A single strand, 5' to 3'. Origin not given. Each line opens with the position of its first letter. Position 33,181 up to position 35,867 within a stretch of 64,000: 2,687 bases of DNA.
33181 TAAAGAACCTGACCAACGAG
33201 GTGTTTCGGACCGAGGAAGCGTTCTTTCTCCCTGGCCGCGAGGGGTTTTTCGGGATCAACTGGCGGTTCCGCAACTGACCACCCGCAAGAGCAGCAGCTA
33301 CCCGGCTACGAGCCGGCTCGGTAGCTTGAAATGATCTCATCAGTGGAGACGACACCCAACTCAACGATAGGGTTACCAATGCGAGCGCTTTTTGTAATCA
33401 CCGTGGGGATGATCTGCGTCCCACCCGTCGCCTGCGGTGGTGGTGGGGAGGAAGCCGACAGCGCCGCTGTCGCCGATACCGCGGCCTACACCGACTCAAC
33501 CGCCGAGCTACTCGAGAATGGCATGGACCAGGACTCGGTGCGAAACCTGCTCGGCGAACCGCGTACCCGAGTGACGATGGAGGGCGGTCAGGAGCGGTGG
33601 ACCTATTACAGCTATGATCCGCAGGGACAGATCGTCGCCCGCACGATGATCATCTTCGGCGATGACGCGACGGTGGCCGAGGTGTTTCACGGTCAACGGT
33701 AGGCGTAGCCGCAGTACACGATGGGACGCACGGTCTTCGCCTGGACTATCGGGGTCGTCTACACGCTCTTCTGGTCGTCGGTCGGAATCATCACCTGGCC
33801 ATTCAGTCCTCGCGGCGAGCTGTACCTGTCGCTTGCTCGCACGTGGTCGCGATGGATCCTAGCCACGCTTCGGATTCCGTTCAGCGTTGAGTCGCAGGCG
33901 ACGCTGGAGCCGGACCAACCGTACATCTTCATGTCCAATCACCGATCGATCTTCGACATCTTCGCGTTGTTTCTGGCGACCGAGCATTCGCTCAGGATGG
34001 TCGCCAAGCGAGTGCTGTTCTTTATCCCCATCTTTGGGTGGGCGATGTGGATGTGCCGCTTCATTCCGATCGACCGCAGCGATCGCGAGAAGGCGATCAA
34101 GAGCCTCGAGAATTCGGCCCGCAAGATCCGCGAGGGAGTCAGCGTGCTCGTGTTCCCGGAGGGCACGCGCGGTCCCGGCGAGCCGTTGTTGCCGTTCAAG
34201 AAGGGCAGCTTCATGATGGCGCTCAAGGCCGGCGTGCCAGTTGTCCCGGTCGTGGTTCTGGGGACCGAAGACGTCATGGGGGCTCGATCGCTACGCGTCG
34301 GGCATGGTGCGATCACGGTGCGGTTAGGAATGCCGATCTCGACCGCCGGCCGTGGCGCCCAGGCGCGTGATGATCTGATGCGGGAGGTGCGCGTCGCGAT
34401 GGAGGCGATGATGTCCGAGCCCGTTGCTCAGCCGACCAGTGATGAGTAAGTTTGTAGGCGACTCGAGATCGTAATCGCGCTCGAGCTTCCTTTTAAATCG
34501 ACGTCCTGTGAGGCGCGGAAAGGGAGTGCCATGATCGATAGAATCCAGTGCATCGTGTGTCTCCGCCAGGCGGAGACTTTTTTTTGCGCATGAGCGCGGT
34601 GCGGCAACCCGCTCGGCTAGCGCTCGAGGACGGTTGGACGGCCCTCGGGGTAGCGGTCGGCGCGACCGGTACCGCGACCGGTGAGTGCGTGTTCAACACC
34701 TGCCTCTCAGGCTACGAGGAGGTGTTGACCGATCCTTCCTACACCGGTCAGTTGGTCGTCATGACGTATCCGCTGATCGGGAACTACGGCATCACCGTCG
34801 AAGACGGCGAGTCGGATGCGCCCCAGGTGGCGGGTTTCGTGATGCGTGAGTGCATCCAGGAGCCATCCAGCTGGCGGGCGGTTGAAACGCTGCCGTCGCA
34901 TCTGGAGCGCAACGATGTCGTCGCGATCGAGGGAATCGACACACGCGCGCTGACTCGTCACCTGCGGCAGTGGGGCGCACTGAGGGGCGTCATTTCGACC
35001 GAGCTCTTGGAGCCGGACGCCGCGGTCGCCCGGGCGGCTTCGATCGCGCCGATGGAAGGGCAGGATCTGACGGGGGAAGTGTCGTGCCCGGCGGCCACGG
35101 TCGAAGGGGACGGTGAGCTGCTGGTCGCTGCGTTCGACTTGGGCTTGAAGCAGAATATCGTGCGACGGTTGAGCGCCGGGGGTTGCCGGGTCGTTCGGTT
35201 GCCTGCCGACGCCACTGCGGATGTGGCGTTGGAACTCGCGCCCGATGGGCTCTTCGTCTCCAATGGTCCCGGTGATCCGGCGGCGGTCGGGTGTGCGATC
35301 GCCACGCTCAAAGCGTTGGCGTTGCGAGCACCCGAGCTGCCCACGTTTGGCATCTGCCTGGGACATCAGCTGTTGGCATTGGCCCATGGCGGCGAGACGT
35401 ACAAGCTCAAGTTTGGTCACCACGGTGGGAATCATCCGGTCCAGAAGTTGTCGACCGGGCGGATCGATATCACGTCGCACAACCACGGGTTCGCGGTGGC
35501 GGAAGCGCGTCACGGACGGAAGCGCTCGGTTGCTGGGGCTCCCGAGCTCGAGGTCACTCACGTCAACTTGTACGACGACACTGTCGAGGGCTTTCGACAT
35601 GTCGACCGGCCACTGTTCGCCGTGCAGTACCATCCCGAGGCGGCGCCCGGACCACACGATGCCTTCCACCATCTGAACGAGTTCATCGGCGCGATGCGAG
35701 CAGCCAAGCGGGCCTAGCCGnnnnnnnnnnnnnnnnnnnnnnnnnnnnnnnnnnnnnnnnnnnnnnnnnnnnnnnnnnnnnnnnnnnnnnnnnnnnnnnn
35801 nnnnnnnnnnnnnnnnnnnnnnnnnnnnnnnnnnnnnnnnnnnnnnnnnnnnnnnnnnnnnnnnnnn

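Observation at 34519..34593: Leader-peptide transcription attenuator in front of carAB (pyrBI-like logic)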

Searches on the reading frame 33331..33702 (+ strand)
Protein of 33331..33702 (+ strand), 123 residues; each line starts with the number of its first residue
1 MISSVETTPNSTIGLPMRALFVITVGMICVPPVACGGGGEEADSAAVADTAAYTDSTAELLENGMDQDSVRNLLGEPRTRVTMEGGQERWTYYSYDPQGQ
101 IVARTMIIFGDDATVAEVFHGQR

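Call 71: search_protein_families(library=pfam, proteins=[window:33331-33702:+], max_evalue=0.01)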
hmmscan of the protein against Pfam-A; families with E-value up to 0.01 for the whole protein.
window:33331-33702:+ (123 aa): 1 family
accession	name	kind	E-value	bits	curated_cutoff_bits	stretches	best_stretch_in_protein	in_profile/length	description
PF04355.18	BamE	-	2.8e-06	27.5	23.2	1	55-113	6-64/71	Outer membrane protein assembly factor BamE domain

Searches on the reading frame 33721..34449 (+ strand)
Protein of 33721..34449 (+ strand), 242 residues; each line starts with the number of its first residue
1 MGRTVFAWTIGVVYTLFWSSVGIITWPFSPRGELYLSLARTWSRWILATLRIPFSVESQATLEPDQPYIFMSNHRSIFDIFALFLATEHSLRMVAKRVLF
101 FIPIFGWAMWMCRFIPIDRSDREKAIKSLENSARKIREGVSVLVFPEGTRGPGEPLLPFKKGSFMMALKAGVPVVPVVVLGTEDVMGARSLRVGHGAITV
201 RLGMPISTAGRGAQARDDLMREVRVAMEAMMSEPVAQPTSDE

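Call 10: search_protein_families(library=pfam, proteins=[window:33721-34449:+])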
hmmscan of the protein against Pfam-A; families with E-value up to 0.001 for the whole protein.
window:33721-34449:+ (242 aa): 1 family
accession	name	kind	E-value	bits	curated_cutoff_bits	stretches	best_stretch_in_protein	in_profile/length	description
PF01553.26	Acyltransferase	-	5.3e-34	117.3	23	1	56-179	4-131/132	Acyltransferase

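Call 72: search_protein_families(library=ncbifam, proteins=[window:33721-34449:+])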
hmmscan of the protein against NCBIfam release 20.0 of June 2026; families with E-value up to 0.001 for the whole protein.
window:33721-34449:+ (242 aa): 9 families
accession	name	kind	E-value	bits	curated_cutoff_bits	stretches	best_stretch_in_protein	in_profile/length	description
TIGR00530.1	AGP_acyltrn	subfamily_domain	1.5e-32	112.1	102.95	1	60-179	10-129/130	1-acylglycerol-3-phosphate O-acyltransferase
NF011593.0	PRK15018.1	equivalog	3.7e-25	89.1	501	1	5-233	4-231/245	1-acylglycerol-3-phosphate O-acyltransferase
NF052553.1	LyOrLpactfOlsABRUA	equivalog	4.3e-16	58.9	300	1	36-167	37-164/263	lyso-ornithine lipid O-acyltransferase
NF006386.0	PRK08633.1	equivalog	1.6e-13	49.4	1221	1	50-181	425-553/1147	acyl-[ACP]--phospholipid O-acyltransferase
NF010621.0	PRK14014.1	domain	9.9e-12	44.5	186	1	43-128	64-152/301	acetyltransferase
NF058536.1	LPAAT_acyl_YihG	equivalog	7.7e-11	41.8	260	1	43-131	59-150/290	1-acylglycerol-3-phosphate O-acyltransferase, YihG family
NF052552.1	LyOrLpactfOlsARHOCB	equivalog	5.4e-10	38.7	300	1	40-168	63-185/271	lyso-ornithine lipid O-acyltransferase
NF005291.0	PRK06814.1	equivalog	1e-05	23.7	1349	1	65-184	453-568/1140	acyl-[ACP]--phospholipid O-acyltransferase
NF005959.0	PRK08043.1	equivalog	0.00027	19.3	886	1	69-186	31-144/719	bifunctional acyl-ACP--phospholipid O-acyltransferase/long-chain-fatty-acid--ACP ligase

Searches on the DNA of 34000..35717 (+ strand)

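Call 5: search_rna_families(source=window, start=34000, end=35000, threshold=evalue, max_evalue=10)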
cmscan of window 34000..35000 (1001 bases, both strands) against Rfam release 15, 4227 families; matches with E-value up to 10: 5.
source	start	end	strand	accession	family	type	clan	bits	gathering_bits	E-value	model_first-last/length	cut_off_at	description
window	34485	34586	+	RF00515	PyrR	Cis-reg;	-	38.4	54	0.0017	1-115/115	no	PyrR binding site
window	34558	34637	-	RF02236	asX2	Gene; sRNA;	-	27.9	70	0.0041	1-87/87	no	Xanthomonas sRNA asX2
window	34392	34444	+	RF01786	c-di-GMP-II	Cis-reg; riboswitch;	CL00127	21.8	53.5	0.08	1-84/84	no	Cyclic di-GMP-II riboswitch aptamer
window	34556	34751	-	RF02867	ncS011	Gene; sRNA;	-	19.5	48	0.014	1-207/207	no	Burkholderia sRNA 11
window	34404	34458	+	RF01152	sR1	Gene; snRNA; snoRNA; CD-box;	-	12.8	45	1.5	1-57/57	no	Small nucleolar RNA sR1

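Call 6: search_rna_families(source=window, start=34440, end=34620, threshold=evalue, max_evalue=1, show_alignments=2)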
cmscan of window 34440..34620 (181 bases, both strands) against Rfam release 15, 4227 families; matches with E-value up to 1: 2.
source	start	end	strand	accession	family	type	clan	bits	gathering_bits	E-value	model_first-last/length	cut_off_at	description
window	34485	34586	+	RF00515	PyrR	Cis-reg;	-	38.4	54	0.00031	1-115/115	no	PyrR binding site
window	34558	34620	-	RF02236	asX2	Gene; sRNA;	-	18.8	70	0.11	21-87/87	5'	Xanthomonas sRNA asX2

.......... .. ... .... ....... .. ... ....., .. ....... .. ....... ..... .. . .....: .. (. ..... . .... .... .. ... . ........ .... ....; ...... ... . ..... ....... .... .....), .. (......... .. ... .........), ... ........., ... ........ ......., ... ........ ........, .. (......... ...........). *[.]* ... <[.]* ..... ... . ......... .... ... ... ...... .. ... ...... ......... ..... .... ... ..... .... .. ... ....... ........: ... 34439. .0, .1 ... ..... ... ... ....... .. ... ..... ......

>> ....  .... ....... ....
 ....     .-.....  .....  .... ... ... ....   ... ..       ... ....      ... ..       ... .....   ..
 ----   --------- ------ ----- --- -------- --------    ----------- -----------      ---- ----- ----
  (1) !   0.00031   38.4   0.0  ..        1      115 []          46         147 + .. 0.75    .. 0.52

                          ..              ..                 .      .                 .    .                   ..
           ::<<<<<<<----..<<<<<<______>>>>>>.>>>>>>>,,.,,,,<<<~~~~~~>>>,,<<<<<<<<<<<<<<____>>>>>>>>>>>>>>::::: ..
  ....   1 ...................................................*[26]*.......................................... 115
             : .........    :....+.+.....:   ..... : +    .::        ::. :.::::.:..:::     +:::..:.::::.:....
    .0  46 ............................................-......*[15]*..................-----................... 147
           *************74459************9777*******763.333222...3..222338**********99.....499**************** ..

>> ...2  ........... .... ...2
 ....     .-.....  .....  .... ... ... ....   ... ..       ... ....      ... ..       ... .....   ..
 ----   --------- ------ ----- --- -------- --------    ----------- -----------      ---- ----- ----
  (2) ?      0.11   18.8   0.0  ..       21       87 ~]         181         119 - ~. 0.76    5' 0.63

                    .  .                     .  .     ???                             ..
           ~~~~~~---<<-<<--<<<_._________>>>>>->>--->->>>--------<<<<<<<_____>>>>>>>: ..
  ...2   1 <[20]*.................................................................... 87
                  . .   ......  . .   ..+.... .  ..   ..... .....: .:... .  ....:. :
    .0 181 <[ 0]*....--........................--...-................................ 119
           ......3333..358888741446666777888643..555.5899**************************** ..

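Call 49: build_rna_model(alignment_id=A3, structure=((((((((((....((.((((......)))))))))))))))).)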
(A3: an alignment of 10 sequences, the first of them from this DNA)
Model R1 built from alignment A3 (10 sequences, 44 columns); structure: as given.
model positions 44; base pairs 16; branch points 0; effective number of sequences 8.65; information 1.249 bits per position. Calibrated on 0.2 Mb of random sequence (short: E-values are rough).
structure used (alignment columns):
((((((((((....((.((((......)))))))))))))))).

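Call 50: search_with_rna_model(model_id=R1, source=window, max_evalue=10, filters=off)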
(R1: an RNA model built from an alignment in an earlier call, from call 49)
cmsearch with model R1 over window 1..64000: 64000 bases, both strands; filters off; matches with E-value up to 10: 8.
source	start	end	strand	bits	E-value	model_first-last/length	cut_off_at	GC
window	34485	34528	+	65.4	4.1e-15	1-44/44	no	0.55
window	56482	56533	+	10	2.5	1-44/44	no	0.6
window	41426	41459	+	9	4.6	1-44/44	no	0.5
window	11730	11739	+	8.9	4.6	20-29/44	no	0.7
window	22944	22971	-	8.7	5.3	11-33/44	no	0.61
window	58405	58441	+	8.5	6.2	1-44/44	no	0.59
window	44090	44112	+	7.9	8.8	1-44/44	no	0.61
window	34188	34210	+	7.8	9.1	1-44/44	no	0.57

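Call 51: search_with_rna_model(model_id=R1, sources=[L001, L002, L003, L004, L005, L006, L007, L008, L009, L010, L011, L012, L013, L014, L015, L016, L017, L018, L019, L020, L021, L022, L023, L024, L025, L026, L027, L028, L029, L030, L031, L032, L033, L034, L035, L036, L037, L038, L039, L040, L041, L042, L043, L044, L045, L046, L047, L048, L049, L050, L051, L052, L053, L054, L055, L056, L057, L058, L059, L060, L061, L062, L063, L064, L065, L066, L067, L068, L069, L070, L071, L072, L073, L074, L075, L076, L077, L078, L079, L080, L081, L082, L083, L085, L087, L089, L090, L091, L093, L094, L095, L096], max_evalue=1)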
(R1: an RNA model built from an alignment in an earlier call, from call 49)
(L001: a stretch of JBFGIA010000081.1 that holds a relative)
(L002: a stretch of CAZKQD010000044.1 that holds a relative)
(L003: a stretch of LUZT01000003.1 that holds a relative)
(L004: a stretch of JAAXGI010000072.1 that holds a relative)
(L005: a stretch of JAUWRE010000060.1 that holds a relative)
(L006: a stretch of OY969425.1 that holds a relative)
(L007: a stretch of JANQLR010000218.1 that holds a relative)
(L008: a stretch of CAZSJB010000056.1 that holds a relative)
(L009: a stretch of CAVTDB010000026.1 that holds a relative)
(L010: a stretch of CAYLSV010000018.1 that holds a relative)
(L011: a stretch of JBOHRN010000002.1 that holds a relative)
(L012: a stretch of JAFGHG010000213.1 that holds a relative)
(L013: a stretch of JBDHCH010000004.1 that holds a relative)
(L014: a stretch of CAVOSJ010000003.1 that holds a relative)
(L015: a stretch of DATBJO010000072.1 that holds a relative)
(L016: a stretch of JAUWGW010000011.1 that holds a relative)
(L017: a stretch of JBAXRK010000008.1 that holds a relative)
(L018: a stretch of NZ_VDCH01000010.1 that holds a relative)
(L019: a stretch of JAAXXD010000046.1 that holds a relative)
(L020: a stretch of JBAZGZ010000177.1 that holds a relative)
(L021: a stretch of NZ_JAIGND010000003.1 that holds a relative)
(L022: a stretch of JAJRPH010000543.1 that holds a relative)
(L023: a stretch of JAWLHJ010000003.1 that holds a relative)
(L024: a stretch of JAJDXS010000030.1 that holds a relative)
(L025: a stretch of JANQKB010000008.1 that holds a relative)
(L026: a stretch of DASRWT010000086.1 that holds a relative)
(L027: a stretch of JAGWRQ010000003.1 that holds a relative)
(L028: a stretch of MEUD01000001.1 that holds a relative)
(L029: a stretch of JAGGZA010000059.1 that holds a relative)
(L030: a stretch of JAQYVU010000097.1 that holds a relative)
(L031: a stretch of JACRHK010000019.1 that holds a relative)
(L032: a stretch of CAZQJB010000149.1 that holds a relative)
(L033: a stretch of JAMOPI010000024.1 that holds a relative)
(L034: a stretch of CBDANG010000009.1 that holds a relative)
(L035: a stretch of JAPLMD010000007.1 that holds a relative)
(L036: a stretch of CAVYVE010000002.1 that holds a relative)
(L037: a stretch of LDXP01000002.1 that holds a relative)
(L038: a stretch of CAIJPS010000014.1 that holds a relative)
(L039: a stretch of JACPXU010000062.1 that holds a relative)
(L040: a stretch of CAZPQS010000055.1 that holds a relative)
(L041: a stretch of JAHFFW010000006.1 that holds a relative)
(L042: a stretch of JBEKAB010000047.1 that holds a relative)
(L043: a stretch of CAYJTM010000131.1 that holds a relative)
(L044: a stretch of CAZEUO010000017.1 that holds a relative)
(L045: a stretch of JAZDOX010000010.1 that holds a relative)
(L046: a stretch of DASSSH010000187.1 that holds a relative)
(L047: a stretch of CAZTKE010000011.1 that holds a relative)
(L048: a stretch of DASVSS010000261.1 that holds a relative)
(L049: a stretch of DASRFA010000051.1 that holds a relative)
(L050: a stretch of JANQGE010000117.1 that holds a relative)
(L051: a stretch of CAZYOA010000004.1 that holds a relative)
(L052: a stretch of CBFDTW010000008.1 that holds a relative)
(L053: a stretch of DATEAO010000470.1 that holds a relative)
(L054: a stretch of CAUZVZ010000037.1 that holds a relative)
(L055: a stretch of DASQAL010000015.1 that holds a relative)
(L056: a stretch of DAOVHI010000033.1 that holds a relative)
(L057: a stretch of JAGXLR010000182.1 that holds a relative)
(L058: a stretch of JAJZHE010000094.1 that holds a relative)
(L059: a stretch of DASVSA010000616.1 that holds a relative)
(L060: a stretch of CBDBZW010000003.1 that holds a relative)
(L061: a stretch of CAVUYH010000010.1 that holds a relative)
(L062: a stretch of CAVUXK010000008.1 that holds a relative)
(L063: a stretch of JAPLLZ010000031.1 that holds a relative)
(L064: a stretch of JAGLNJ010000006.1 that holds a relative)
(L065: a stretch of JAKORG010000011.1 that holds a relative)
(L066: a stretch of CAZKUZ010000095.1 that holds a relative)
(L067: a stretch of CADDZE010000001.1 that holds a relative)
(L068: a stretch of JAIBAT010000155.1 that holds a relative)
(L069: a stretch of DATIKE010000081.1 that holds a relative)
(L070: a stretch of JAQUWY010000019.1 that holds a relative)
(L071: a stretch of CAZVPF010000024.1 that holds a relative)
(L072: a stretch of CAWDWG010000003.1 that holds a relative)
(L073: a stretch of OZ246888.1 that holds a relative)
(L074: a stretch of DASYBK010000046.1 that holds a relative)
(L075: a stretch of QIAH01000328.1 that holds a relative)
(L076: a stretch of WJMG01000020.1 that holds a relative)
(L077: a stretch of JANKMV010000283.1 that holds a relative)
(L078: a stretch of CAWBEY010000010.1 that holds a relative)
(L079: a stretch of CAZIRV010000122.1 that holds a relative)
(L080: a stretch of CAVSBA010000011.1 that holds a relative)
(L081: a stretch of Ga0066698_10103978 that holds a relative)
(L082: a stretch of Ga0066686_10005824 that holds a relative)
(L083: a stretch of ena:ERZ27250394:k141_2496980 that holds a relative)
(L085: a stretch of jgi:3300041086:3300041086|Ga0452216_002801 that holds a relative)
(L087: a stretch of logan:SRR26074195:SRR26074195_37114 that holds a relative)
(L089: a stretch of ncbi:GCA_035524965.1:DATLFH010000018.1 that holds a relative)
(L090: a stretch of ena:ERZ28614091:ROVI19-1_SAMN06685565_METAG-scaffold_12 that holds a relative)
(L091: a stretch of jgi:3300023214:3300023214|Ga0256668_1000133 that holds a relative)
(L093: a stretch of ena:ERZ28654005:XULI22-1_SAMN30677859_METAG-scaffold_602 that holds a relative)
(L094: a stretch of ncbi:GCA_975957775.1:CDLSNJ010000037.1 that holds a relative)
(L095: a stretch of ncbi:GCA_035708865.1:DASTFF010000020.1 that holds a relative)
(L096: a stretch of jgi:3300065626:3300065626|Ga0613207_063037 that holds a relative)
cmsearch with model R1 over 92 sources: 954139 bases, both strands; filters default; matches with E-value up to 1: 20.
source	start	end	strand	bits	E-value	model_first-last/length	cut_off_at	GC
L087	2902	2945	+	67.3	1.8e-14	1-44/44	no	0.52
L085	2896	2939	+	65.4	6.1e-14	1-44/44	no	0.55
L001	5453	5496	+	65.2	6.7e-14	1-44/44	no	0.57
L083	2896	2939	+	64.7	9.1e-14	1-44/44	no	0.55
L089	2890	2933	+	61.9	5.2e-13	1-44/44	no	0.55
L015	5896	5938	+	61.2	7.8e-13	1-44/44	no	0.51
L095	2893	2936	+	60.4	1.3e-12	1-44/44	no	0.61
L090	2902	2944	+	59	3.1e-12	1-44/44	no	0.56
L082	3344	3386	-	59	3.1e-12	1-44/44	no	0.56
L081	541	583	-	57.3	8.4e-12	1-44/44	no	0.56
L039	752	793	+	30.6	0.00012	1-44/44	no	0.52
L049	2893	2925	+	29.9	0.00018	5-39/44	no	0.52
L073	2935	2976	+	25.5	0.0026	1-44/44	no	0.57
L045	213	254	+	23.2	0.011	1-44/44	no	0.43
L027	3003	3044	+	23.2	0.011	1-44/44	no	0.38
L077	852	892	+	20.4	0.06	1-44/44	no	0.44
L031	24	65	+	19.9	0.083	1-44/44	no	0.52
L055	1496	1537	+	18.7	0.17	1-44/44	no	0.64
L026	2778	2819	+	18.4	0.21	1-44/44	no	0.71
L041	6597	6633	-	17.5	0.36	1-44/44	no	0.43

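Call 73: search_rna_families(sources=[L037, L055, L014, L039, L073], threshold=evalue, max_evalue=0.05)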
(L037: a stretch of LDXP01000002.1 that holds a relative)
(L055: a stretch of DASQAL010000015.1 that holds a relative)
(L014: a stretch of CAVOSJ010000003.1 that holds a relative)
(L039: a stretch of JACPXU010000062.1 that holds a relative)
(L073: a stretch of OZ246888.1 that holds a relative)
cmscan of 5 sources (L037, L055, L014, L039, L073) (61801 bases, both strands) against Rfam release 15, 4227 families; matches with E-value up to 0.05: 5.
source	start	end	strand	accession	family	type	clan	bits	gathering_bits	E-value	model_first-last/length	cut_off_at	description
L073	2936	3054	+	RF00515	PyrR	Cis-reg;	-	57.2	54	3e-05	1-115/115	no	PyrR binding site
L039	753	871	+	RF00515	PyrR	Cis-reg;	-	43.9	54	0.0097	1-115/115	no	PyrR binding site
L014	2199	2311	+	RF00515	PyrR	Cis-reg;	-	42.4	54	0.018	1-115/115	no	PyrR binding site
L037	3120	3222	+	RF00515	PyrR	Cis-reg;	-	41.4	54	0.029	1-115/115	no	PyrR binding site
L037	2988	3079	+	RF03831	mir-627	Gene; miRNA;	-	38.7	86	2.4e-05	1-87/87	no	mir-627 microRNA precursor family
